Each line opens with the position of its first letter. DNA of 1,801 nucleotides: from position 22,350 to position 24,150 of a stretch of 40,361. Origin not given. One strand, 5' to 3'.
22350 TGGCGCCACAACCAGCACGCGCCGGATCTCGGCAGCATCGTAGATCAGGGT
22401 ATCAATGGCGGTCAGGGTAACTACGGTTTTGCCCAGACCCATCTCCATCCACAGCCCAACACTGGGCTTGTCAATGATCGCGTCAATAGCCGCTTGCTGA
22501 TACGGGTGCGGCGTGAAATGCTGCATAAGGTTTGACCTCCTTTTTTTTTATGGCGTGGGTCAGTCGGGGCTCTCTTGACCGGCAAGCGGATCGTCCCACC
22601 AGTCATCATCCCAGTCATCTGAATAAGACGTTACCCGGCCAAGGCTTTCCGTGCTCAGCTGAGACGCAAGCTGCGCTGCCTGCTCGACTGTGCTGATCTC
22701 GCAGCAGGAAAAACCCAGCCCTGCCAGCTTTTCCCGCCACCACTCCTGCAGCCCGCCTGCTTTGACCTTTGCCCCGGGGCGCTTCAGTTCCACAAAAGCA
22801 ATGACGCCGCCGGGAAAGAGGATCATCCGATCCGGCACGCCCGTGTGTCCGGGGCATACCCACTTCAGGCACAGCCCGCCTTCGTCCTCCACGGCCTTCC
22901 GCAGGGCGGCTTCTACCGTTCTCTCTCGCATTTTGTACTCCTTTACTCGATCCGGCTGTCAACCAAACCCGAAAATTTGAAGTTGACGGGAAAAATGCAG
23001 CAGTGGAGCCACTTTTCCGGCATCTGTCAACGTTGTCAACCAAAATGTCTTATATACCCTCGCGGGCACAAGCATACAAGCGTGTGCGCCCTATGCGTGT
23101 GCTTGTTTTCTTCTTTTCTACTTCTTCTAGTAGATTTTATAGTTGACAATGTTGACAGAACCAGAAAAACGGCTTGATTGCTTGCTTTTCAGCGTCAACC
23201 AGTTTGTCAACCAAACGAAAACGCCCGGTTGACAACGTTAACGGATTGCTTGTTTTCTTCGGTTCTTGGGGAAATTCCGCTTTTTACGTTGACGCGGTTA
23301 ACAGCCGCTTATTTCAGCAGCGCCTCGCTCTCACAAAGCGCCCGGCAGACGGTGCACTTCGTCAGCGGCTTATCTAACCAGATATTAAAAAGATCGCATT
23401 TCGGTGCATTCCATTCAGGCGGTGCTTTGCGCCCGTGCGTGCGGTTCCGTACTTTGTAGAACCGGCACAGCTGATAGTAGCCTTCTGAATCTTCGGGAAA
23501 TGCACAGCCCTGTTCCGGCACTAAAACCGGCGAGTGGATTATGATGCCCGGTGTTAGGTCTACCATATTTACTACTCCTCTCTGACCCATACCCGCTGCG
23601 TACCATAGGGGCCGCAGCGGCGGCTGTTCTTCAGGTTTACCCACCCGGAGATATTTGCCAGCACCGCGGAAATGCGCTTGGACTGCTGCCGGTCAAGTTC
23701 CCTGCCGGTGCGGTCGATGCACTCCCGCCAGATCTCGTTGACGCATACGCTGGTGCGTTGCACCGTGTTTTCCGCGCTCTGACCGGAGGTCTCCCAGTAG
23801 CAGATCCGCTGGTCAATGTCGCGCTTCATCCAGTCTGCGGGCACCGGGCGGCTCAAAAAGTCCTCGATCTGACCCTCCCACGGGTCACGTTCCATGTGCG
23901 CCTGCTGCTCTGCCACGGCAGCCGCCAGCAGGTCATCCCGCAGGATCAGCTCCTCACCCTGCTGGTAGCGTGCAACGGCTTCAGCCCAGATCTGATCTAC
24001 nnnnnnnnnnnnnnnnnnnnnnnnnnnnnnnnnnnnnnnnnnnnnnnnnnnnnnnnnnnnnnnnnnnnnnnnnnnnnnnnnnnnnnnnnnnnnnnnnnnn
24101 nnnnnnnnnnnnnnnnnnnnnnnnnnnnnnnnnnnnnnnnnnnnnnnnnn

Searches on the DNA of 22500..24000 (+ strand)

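Call 10: search_dna_similar(query=window:22500-24000:+, collection=phages, mode=distant, max_rows=15)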
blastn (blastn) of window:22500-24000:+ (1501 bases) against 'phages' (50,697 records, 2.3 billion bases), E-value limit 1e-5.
No match.
